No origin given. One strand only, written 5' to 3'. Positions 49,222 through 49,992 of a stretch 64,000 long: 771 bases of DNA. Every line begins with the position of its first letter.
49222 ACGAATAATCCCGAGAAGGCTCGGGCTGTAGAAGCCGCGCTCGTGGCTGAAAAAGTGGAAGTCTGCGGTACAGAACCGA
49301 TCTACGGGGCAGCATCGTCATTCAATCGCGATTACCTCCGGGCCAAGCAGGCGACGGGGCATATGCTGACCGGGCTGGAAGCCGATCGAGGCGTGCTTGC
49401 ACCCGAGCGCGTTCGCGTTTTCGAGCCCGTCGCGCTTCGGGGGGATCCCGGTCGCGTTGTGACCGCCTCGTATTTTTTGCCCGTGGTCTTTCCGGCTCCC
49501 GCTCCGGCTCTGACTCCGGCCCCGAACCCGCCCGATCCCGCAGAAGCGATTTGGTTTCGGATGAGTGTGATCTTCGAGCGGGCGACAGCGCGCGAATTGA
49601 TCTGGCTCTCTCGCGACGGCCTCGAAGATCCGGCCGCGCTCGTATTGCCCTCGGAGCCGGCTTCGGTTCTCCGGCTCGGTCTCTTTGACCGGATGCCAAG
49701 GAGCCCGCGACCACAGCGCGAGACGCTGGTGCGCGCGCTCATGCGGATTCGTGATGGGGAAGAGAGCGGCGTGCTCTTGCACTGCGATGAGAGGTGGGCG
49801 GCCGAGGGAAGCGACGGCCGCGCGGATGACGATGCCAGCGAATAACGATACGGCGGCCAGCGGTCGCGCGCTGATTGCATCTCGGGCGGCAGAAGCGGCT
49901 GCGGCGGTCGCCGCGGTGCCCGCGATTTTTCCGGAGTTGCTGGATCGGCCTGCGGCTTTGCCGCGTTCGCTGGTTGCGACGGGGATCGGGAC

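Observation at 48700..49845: RibA-like protein carries an unexplained ~157-aa C-terminal extension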

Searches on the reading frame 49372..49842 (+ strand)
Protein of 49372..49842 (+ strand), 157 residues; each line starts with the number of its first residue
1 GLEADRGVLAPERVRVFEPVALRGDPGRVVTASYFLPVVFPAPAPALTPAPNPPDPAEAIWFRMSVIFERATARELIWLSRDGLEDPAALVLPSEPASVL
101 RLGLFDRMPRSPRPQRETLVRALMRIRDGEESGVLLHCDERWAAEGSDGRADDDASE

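Call 31: search_protein_families(library=pfam, proteins=[window:49372-49842:+], max_evalue=10)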
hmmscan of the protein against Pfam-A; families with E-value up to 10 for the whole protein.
window:49372-49842:+ (157 aa): 0 families

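Call 32: predict_structure(alignment_id=A3)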
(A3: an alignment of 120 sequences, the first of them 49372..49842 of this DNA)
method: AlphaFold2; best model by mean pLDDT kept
length: 157 residues; sequences in the alignment: 120
mean_pLDDT: 83.6   pTM: 0.74
mean pLDDT of the five models: 83.6, 83.6, 82.7, 82.4, 82.2
residues with pLDDT >= 90: 76; 70-90: 56; 50-70: 20; < 50: 5
segments of 3 or more residues with pLDDT < 50: 1-3
pLDDT, mean of each block of 10 residues (from residue 1): 63 92 96 94 79 80 95 95 89 86 78 84 95 90 61 53
secondary structure, 60 per line:
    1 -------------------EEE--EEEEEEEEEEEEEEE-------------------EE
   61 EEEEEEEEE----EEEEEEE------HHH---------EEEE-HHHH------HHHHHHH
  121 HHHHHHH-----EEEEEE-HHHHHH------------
elements in order: E20-22 E25-39 E59-69 E74-80 E99-102 H104-107 H114-127 E133-138 H140-145

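Call 34: fold_search(model_id=the predicted structure, library=pdb)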
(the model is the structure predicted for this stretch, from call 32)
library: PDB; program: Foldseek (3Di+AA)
matches with E <= 10: 77; with E <= 0.001: 0
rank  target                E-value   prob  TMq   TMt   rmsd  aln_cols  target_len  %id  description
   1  2bz0_A                1.3e-01  0.90  0.39  0.37   4.7       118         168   18  Crystal Structure of E. coli GTP cyclohydrolase II in complex with GTP analogue, GMPcPP, and Zinc (released 2005-08-19)
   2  2bz0_B                2.1e-01  0.84  0.39  0.36   5.0       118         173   18  Crystal Structure of E. coli GTP cyclohydrolase II in complex with GTP analogue, GMPcPP, and Zinc (released 2005-08-19)
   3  8bhh_A                7.6e-01  0.14  0.20  0.08  13.6        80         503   16  The crystal structure of a feruloyl esterase C from Fusarium oxysporum in complex with p-coumaric acid (released 2023-07-05)
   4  6vch_E                1.2e+00  0.05  0.15  0.07  14.3        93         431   13  Crystal structure of Nitrosotalea devanaterra carotenoid cleavage dioxygenase in complex with 3-hydroxy-beta-apo-14'-c (released 2020-07-08)
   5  1nz0_A                2.0e+00  0.06  0.16  0.20   7.9        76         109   10  RNASE P PROTEIN FROM THERMOTOGA MARITIMA (released 2003-06-24)
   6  4ou9_A                2.1e+00  0.23  0.21  0.08   5.4        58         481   14  Crystal structure of apocarotenoid oxygenase in the presence of Triton X-100 (released 2014-03-19)
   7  6vcg_E                2.1e+00  0.03  0.15  0.07  14.8        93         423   14  Crystal structure of Nitrosotalea devanaterra carotenoid cleavage dioxygenase, cobalt form (released 2020-07-08)
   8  4h18_A                2.3e+00  0.04  0.20  0.12  14.1       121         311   11  Three dimensional structure of corynomycoloyl tranferase C (released 2013-09-25)
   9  4h18_B                2.6e+00  0.04  0.19  0.11  12.6       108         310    9  Three dimensional structure of corynomycoloyl tranferase C (released 2013-09-25)
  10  6qxm_A                2.7e+00  0.09  0.22  0.10  10.4        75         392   16  Cryo-EM structure of T7 bacteriophage portal protein, 12mer, open valve (released 2019-09-04)
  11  8qhf_A                2.7e+00  0.03  0.19  0.11  12.2       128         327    8  Corynebacterium glutamicum mycoloyltransferase C acyl-enzyme intermediate (released 2025-02-12)
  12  6c7k_A                2.9e+00  0.18  0.21  0.08   5.7        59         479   12  Crystal structure of an ACO/RPE65 chimera (released 2018-04-25)
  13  5kja_B                3.1e+00  0.18  0.22  0.08   5.3        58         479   14  Synechocystis apocarotenoid oxygenase (ACO) mutant - Trp149Ala (released 2016-08-03)
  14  5uwh_B                3.1e+00  0.11  0.24  0.29   9.9        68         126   18  Crystal Structure of Paxillin NES Peptide in complex with CRM1-Ran-RanBP1 (released 2017-03-22)
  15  7csp_A                3.1e+00  0.05  0.20  0.08  12.3       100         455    7  Structure of Ephexin4 IDPSH (released 2021-02-24)
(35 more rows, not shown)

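Call 39: search_solved_structures(query=A4, max_evalue=10, show_alignments=3)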
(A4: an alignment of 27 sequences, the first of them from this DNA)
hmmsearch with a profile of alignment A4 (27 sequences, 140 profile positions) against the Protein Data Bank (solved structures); distinct sequences matched with E-value up to 10: 2.
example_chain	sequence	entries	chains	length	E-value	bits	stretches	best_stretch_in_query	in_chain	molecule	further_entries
9fww_A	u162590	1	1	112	1.7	11.3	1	26-58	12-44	Natural cytotoxicity triggering receptor 3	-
3pv6_B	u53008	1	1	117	1.9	11.2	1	26-58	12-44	Natural cytotoxicity triggering receptor 3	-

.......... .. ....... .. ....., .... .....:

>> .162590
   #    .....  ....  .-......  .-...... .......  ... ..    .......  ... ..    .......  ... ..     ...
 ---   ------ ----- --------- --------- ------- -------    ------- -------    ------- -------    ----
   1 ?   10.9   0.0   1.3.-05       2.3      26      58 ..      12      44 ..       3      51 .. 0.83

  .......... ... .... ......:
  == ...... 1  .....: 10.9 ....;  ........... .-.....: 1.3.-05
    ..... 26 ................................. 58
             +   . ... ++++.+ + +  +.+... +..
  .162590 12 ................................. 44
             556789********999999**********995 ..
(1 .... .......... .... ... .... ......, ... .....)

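Call 46: search_protein_representatives(alignment_id=A4)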
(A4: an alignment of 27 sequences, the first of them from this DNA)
Query: 27 sequences, 140 profile positions. Proteins with E-value up to 0.001 (for the whole library): 78; up to 1e-10: 25; up to 1e-30: 9. The best 78 are listed.
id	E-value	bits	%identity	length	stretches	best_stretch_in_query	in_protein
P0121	1.5e-46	173.5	-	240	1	2-138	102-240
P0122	1.4e-42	160.7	-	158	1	2-137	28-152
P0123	1.1e-38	148.0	-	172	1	3-135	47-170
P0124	8.1e-37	142.0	-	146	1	4-137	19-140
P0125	2.0e-36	140.7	-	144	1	12-135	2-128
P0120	1.1e-34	135.0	-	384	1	4-137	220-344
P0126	7.2e-33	129.2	-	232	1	2-136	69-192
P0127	1.3e-32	128.4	-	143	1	27-136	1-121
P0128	8.1e-32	125.8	-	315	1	6-135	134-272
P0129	3.8e-29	117.2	-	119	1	25-136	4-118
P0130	4.0e-28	113.8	-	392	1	3-136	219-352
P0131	6.4e-25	103.5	-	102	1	46-138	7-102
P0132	7.4e-25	103.3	-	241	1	3-134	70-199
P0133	1.6e-24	102.2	-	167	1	10-134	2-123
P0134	7.5e-20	87.0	-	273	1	6-138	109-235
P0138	1.4e-13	66.7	-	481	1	3-134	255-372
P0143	6.5e-11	58.1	-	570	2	50-130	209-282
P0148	3.9e-10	55.6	-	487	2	43-135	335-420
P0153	2.4e-08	49.7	-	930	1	4-129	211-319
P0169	2.0e-06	43.5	-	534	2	4-36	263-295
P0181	2.7e-05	39.8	-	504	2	50-132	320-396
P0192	1.6e-04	37.4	-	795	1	6-132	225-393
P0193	2.0e-04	37.0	-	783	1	6-133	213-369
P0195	6.0e-04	35.5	-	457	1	9-128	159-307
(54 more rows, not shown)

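Call 47: search_protein_families(library=pfam, proteins=[P0153, P0192, P0193, P0143, P0138, P0148, P0181, P0195, P0169, P0121], max_evalue=0.01)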
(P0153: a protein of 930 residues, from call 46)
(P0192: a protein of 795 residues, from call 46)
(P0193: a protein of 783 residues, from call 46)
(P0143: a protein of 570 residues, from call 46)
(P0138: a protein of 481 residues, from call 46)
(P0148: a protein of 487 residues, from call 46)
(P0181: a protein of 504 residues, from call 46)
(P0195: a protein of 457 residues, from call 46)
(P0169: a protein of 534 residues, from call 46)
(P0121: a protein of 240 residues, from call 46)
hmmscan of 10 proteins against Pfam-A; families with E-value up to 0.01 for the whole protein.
P0153 (930 aa): 2 families
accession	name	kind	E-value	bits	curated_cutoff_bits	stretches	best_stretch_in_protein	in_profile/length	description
PF02633.19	Creatininase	-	8.9e-64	215.6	31.3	1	693-920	4-234/238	Creatinine amidohydrolase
PF00925.25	GTP_cyclohydro2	-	2.1e-44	151.4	23.3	2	15-176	6-161/165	GTP cyclohydrolase II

P0192 (795 aa): 1 family
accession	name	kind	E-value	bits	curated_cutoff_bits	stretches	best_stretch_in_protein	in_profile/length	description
PF00925.25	GTP_cyclohydro2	-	8e-43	146.3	23.3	2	21-184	5-159/165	GTP cyclohydrolase II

P0193 (783 aa): 1 family
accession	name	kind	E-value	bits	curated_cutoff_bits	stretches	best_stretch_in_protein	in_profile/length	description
PF00925.25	GTP_cyclohydro2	-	1.8e-43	148.4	23.3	2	12-175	6-162/165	GTP cyclohydrolase II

P0143 (570 aa): 1 family
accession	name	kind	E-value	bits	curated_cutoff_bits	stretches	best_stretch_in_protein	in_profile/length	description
PF00925.25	GTP_cyclohydro2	-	3.5e-18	66.2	23.3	2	12-70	106-162/165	GTP cyclohydrolase II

P0138 (481 aa): 1 family
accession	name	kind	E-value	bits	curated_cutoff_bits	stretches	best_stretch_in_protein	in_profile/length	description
PF00925.25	GTP_cyclohydro2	-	8.9e-47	159.2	23.3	2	56-219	5-161/165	GTP cyclohydrolase II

P0148 (487 aa): 1 family
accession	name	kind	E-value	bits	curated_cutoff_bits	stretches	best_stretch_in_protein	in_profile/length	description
PF00925.25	GTP_cyclohydro2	-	8.4e-48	162.5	23.3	2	44-207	5-162/165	GTP cyclohydrolase II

P0181 (504 aa): 1 family
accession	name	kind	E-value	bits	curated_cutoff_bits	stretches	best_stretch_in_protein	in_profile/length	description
PF00925.25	GTP_cyclohydro2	-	1.1e-42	145.9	23.3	2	13-180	5-165/165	GTP cyclohydrolase II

P0195 (457 aa): 1 family
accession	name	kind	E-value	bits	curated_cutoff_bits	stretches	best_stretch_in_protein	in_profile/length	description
PF00925.25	GTP_cyclohydro2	-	7.9e-15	55.2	23.3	1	48-115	96-162/165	GTP cyclohydrolase II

P0169 (534 aa): 1 family
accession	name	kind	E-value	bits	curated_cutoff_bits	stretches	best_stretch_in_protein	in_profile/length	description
PF00925.25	GTP_cyclohydro2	-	4.5e-55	186.2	23.3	2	63-227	4-162/165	GTP cyclohydrolase II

P0121 (240 aa): 1 family
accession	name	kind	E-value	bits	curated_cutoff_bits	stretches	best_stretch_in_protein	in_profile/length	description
PF00925.25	GTP_cyclohydro2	-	4.6e-08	33.3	23.3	1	10-59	107-155/165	GTP cyclohydrolase II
